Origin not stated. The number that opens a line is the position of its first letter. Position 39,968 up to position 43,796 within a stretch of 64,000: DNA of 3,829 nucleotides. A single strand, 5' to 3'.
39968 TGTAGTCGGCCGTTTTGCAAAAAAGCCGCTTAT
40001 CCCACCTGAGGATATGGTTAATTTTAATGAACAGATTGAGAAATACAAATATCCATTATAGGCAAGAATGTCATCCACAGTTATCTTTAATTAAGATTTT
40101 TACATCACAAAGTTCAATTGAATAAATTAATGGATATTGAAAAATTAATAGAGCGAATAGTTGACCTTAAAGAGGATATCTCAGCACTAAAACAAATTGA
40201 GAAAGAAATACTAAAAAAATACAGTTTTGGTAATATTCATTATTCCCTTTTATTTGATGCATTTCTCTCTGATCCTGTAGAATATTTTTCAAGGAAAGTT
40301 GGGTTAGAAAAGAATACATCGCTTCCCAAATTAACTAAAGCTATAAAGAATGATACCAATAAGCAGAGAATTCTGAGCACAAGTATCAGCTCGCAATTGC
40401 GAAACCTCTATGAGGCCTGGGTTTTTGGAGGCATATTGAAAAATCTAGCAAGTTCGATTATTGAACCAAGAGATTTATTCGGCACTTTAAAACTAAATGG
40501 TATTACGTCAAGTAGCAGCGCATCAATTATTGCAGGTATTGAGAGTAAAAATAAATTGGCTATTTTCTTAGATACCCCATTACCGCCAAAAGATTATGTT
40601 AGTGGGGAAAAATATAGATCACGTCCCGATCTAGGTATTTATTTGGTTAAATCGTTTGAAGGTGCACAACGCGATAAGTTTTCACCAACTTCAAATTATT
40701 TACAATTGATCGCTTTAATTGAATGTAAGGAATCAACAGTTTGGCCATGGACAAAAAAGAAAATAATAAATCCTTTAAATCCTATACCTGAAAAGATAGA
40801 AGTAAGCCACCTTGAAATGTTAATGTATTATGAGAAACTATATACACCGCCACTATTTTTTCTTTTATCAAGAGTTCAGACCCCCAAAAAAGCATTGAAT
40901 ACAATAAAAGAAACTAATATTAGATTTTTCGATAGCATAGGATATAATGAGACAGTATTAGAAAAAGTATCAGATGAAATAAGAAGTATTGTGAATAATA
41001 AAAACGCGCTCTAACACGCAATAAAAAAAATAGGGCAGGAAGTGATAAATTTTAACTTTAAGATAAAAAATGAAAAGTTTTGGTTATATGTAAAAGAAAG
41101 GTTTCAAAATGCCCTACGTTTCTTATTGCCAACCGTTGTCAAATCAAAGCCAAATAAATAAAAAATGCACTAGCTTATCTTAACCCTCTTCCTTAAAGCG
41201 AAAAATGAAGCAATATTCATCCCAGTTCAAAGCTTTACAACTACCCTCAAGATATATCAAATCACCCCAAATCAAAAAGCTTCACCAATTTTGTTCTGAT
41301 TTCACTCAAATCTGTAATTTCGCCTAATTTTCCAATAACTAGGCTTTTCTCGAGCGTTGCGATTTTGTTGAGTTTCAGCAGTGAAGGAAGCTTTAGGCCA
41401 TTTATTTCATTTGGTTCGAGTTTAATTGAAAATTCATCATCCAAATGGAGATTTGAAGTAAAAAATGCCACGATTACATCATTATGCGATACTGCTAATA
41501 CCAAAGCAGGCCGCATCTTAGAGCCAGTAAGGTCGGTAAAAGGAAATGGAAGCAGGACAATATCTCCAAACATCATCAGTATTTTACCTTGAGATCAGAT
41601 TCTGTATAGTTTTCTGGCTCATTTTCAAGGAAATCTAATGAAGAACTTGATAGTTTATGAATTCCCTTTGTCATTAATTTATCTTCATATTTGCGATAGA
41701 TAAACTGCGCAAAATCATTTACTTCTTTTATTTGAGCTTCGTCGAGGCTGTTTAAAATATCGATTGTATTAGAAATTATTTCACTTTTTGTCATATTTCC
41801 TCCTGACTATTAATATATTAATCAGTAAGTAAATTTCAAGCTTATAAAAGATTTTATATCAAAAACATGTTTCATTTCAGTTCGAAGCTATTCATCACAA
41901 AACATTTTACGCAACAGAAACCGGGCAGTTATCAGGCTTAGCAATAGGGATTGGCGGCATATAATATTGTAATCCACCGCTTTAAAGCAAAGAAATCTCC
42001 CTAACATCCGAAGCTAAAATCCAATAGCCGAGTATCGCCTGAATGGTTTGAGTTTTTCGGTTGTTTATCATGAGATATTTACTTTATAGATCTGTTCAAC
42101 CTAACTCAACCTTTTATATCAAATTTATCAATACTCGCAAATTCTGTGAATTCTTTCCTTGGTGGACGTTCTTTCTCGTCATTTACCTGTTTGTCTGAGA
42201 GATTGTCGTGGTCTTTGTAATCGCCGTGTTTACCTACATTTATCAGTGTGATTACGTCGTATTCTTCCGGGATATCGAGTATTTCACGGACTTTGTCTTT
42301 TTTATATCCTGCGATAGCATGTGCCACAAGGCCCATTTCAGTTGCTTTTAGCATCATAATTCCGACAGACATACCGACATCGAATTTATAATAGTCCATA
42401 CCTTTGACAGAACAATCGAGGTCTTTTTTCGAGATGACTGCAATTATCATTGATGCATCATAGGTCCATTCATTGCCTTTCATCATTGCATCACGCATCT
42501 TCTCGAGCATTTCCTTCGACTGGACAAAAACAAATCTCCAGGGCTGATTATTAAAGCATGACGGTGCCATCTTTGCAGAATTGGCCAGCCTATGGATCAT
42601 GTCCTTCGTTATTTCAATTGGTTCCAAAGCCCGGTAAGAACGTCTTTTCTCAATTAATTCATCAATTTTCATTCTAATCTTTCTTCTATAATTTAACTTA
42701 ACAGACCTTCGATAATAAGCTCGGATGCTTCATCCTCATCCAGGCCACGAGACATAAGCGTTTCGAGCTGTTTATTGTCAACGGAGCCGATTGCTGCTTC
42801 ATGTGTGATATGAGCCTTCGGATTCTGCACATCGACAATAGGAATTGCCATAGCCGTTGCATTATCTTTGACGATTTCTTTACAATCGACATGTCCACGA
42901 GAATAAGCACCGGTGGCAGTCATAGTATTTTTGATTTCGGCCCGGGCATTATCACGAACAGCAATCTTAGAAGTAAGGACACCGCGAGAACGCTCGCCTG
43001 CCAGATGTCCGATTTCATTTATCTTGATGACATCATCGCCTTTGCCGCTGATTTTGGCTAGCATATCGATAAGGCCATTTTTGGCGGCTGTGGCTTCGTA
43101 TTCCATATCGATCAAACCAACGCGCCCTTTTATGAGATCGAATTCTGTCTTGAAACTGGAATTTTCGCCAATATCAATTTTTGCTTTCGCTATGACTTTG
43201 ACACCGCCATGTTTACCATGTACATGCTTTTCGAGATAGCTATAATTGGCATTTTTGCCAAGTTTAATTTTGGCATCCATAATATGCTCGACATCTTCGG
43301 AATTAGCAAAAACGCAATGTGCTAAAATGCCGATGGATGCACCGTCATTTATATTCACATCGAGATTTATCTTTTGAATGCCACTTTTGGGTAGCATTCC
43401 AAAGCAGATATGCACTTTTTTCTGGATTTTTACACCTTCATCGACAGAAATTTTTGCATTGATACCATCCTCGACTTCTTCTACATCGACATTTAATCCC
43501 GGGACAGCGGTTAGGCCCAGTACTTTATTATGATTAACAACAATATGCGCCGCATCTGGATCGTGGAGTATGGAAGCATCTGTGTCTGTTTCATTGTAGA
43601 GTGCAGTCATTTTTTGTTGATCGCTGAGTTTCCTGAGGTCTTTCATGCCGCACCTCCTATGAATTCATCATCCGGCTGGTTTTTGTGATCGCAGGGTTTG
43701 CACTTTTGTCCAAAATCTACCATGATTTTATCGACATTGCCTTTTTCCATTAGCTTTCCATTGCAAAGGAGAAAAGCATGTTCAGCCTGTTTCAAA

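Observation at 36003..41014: Low-GC four-gene operon (AAA_28 kinase-like, twitch/SPASM radical SAM, classic AAA+ ATPase with unknown N-domain, PD-(D/E)xK-like) with no match to a described system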

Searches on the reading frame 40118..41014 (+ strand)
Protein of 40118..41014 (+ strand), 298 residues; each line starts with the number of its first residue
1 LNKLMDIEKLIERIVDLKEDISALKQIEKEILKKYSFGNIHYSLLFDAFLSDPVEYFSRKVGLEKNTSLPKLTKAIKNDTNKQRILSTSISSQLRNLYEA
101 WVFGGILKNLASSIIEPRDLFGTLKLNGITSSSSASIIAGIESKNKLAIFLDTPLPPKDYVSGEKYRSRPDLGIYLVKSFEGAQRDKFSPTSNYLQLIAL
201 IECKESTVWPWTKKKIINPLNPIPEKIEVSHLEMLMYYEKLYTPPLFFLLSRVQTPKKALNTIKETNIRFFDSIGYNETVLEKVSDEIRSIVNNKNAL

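Call 3: search_protein_families(library=pfam, proteins=[window:40118-41014:+], max_evalue=0.1)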
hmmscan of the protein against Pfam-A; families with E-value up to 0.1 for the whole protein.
window:40118-41014:+ (298 aa): 0 families

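Call 4: search_protein_families(library=padloc, proteins=[window:40118-41014:+], max_evalue=0.1)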
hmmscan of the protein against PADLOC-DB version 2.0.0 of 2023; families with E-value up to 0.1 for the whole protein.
window:40118-41014:+ (298 aa): 0 families

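Call 5: search_protein_families(library=ncbifam, proteins=[window:40118-41014:+], max_evalue=0.1)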
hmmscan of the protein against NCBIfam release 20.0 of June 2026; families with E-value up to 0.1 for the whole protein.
window:40118-41014:+ (298 aa): 0 families

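Call 11: search_solved_structures(query=window:40118-41014:+, max_evalue=10)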
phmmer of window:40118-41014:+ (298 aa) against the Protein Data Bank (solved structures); distinct sequences matched with E-value up to 10: 0.

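Call 22: find_homologous_proteins(query=window:40118-41014:+, max_evalue=0.001)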
Query window:40118-41014:+ (298 aa): 6 proteins with E <= 0.001 among 1947 candidates.
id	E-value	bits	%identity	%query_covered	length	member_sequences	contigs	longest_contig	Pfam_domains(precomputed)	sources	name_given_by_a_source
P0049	1.7e-186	636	100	99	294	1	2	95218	-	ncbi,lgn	ncbi:MAG: hypothetical protein ACLFSQ_02230 [Candidatus Zixiibacteriota bacterium]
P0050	1.2e-93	332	53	97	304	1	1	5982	-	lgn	-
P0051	2.3e-93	331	53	97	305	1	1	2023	-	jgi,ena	-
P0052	2.1e-87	311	51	97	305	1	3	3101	-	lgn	-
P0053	1.6e-83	298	47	95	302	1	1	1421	-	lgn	-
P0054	2.2e-63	232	44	92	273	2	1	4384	-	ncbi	-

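Call 24: find_encoding_contigs(protein=P0050, flank=10000, max_places=2)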
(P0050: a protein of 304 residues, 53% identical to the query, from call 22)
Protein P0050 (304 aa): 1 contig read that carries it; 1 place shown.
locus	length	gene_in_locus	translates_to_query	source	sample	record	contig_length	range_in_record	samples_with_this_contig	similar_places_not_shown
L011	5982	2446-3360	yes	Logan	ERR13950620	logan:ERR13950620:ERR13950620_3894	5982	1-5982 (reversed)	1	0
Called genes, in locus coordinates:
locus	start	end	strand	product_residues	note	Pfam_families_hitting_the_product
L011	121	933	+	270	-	-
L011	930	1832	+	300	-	PF04055:Radical_SAM, PF13353:Fer4_12 (weak)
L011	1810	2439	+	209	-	PF00929:RNase_T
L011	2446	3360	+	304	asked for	-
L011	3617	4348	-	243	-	-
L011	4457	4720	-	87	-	-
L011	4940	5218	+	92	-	-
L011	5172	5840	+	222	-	PF08843:AbiEii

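Call 25: find_encoding_contigs(protein=P0054, flank=10000, max_places=2)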
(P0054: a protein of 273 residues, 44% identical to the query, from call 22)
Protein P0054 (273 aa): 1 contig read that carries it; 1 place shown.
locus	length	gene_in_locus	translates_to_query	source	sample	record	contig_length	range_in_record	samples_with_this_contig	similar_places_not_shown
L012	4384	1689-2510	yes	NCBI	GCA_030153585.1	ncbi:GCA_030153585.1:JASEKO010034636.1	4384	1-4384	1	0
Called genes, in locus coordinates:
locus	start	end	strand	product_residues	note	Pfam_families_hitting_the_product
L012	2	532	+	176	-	?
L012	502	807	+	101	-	-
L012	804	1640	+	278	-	PF04055:Radical_SAM, PF13353:Fer4_12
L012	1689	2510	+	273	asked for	-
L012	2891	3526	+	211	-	-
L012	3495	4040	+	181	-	-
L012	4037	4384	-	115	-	?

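Call 42: predict_structure(alignment_id=A2)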
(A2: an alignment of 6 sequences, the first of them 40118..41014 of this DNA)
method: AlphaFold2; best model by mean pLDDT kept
length: 298 residues; sequences in the alignment: 6
mean_pLDDT: 76.1   pTM: 0.79
mean pLDDT of the five models: 76.1, 55.6, 55.0, 52.0, 51.8
residues with pLDDT >= 90: 39; 70-90: 174; 50-70: 60; < 50: 25
segments of 3 or more residues with pLDDT < 50: 1-3, 125-132, 157-163
pLDDT, mean of each block of 10 residues (from residue 1): 65 88 91 85 85 93 85 90 90 85 89 75 44 67 83 57 51 80 55 77 69 71 74 77 70 74 80 74 89 71
secondary structure, 60 per line:
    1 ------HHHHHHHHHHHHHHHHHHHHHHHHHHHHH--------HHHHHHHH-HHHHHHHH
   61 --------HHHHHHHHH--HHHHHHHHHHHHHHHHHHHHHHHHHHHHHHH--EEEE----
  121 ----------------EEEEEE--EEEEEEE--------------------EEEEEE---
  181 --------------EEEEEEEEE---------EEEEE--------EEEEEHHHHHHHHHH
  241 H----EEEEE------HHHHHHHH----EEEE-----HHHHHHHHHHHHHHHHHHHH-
elements in order: H7-35 H44-51 H53-60 H69-77 H80-110 E113-116 E137-142 E145-151 E172-177 E195-203 E213-217 E226-230 H231-241 E246-250 H257-264 E269-272 H278-297

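Call 73: find_related_loci(query=A2, collection=viral_contigs, flank=8000)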
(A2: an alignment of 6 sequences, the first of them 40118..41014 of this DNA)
Query A2 (298 aa) in viral_contigs; peptide patterns used: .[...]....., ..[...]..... (x = any residue, [..] = any of these).
51 stretches matched a pattern, but none encodes a relative of the query by tblastn (E <= 1e-3).

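Call 83: search_protein_families(library=phrogs, proteins=[window:40118-41014:+], max_evalue=0.01)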
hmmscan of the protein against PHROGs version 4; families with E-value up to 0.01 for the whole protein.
window:40118-41014:+ (298 aa): 0 families

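Call 95: fold_search(model_id=the predicted structure, library=pdb)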
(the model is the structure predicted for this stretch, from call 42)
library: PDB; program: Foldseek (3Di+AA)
matches with E <= 10: 442; with E <= 0.001: 0
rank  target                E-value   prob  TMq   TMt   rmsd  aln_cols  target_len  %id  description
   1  1oi7                  2.5e-01  0.85  0.19  0.21   3.4        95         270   13  The Crystal Structure of Succinyl-CoA synthetase alpha subunit from Thermus Thermophilus (released 2003-07-04)
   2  4f0p_A                4.3e-01  0.15  0.18  0.13  12.4       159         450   11  MspJI Restriction Endonuclease - P31 Form (released 2012-08-08)
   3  4f0p_C                5.4e-01  0.12  0.18  0.13  11.5       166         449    8  MspJI Restriction Endonuclease - P31 Form (released 2012-08-08)
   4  7u0h_b                5.4e-01  0.10  0.27  0.16  23.0       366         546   10  State NE1 nucleolar 60S ribosome biogenesis intermediate - Overall model (released 2022-12-14)
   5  5h3w_A                5.4e-01  0.04  0.14  0.14  20.0       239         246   12  The structure of the C-terminal of the fibronectin/fibrinogen-binding protein from Streptococcus suis (FBPS) (released 2016-11-16)
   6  4n3n                  5.7e-01  0.41  0.16  0.09   4.2        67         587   15  Crystal structure of eukaryotic translation initiation factor eIF5B (517-1116) from Chaetomium thermophilum, apo form (released 2014-07-09)
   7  3wbj                  5.7e-01  0.38  0.16  0.11   4.3        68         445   12  Crystal structure analysis of eukaryotic translation initiation factor 5B structure II (released 2014-11-19)
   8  2aml_B                5.7e-01  0.30  0.19  0.16   5.0       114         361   14  Crystal structure of Lmo0035 protein (46906266) from LISTERIA MONOCYTOGENES 4b F2365 at 1.50 A resolution (released 2005-10-18)
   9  3cgw                  5.7e-01  0.20  0.16  0.16   7.0        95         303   12  Crystal structure of 2-phospho-(S)-lactate transferase from Methanosarcina mazei. Northeast Structural Genomics Consorti (released 2008-03-18)
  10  3jca_A                6.4e-01  0.21  0.13  0.15  11.5        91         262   13  Core model of the Mouse Mammary Tumor Virus intasome (released 2016-02-17)
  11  7soy_P                6.4e-01  0.16  0.15  0.14  13.3        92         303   13  The structure of the PP2A-B56gamma1 holoenzyme-PME-1 complex (released 2022-08-31)
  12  5u1c_A                8.6e-01  0.11  0.15  0.17  14.2       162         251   10  Structure of tetrameric HIV-1 Strand Transfer Complex Intasome (released 2017-01-11)
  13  8fno_A                8.6e-01  0.06  0.14  0.16  19.8       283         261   10  Structure of E138K/G140A/Q148R HIV-1 intasome with Dolutegravir bound (released 2023-08-09)
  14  6mgg_C                9.1e-01  0.35  0.20  0.21   3.8       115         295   10  Succinyl-CoA synthase from Francisella tularensis, phosphorylated, in complex with CoA (released 2018-09-26)
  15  3wbk_B                9.1e-01  0.28  0.15  0.08   4.7        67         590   15  crystal structure analysis of eukaryotic translation initiation factor 5B and 1A complex (released 2014-11-19)
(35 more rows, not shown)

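Call 104: search_dna_similar(query=window:40118-41014:+, collection=plasmids, mode=protein, max_evalue=0.001, max_rows=10)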
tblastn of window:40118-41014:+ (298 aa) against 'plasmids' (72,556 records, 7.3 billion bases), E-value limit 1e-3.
No match.

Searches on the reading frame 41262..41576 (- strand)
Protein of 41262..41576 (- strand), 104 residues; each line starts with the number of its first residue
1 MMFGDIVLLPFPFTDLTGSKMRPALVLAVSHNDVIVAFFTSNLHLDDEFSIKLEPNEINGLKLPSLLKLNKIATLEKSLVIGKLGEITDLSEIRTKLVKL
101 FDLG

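Call 3: search_protein_families(library=pfam, proteins=[window:41262-41576:-], max_evalue=0.1)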
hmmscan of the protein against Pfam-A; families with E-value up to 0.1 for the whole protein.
window:41262-41576:- (104 aa): 1 family
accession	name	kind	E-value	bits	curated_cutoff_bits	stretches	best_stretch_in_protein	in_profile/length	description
PF02452.23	PemK_toxin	-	6.2e-12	46.1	23.1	1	4-96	3-104/109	PemK-like, MazF-like toxin of type II toxin-antitoxin system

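Call 4: search_protein_families(library=padloc, proteins=[window:41262-41576:-], max_evalue=0.1)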
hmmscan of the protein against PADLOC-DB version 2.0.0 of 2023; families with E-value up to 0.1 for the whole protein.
window:41262-41576:- (104 aa): 0 families

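Call 5: search_protein_families(library=ncbifam, proteins=[window:41262-41576:-], max_evalue=0.1)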
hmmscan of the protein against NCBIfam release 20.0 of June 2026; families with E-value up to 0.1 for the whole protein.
window:41262-41576:- (104 aa): 0 families

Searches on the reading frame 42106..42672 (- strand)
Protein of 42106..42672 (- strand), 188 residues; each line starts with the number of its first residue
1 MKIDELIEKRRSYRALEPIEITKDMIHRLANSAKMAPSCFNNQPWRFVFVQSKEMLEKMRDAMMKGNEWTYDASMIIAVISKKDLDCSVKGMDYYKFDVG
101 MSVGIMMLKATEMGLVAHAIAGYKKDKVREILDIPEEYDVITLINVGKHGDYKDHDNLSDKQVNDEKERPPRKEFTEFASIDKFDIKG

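Call 93: search_protein_families(library=pfam, proteins=[window:42106-42672:-], max_evalue=0.0001)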
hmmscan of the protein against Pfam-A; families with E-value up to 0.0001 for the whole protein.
window:42106-42672:- (188 aa): 2 families
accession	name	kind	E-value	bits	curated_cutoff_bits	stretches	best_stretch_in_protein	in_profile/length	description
PF00881.29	Nitroreductase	-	2.5e-23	83.5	23.5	2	7-66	1-60/167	Nitroreductase family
PF14512.11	TM1586_NiRdase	-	1.7e-08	34.8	27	0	9-55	141-189/215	Putative TM nitroreductase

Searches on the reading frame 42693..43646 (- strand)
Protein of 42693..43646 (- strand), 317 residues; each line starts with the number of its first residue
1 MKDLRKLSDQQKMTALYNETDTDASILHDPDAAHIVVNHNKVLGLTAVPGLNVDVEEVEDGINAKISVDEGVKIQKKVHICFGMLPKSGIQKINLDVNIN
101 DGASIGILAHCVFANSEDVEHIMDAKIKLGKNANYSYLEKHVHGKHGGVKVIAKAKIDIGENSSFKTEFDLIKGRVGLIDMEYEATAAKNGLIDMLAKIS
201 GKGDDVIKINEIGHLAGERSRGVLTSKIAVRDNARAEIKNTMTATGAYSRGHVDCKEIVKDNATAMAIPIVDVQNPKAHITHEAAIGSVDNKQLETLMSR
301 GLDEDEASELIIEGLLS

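Call 93: search_protein_families(library=pfam, proteins=[window:42693-43646:-], max_evalue=0.0001)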
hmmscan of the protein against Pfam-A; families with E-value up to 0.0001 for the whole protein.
window:42693-43646:- (317 aa): 1 family
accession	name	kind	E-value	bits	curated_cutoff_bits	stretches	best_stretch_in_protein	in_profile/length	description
PF01458.23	SUFBD_core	-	3.5e-17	63.1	27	1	96-314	15-231/232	SUF system FeS cluster assembly, SufBD core domain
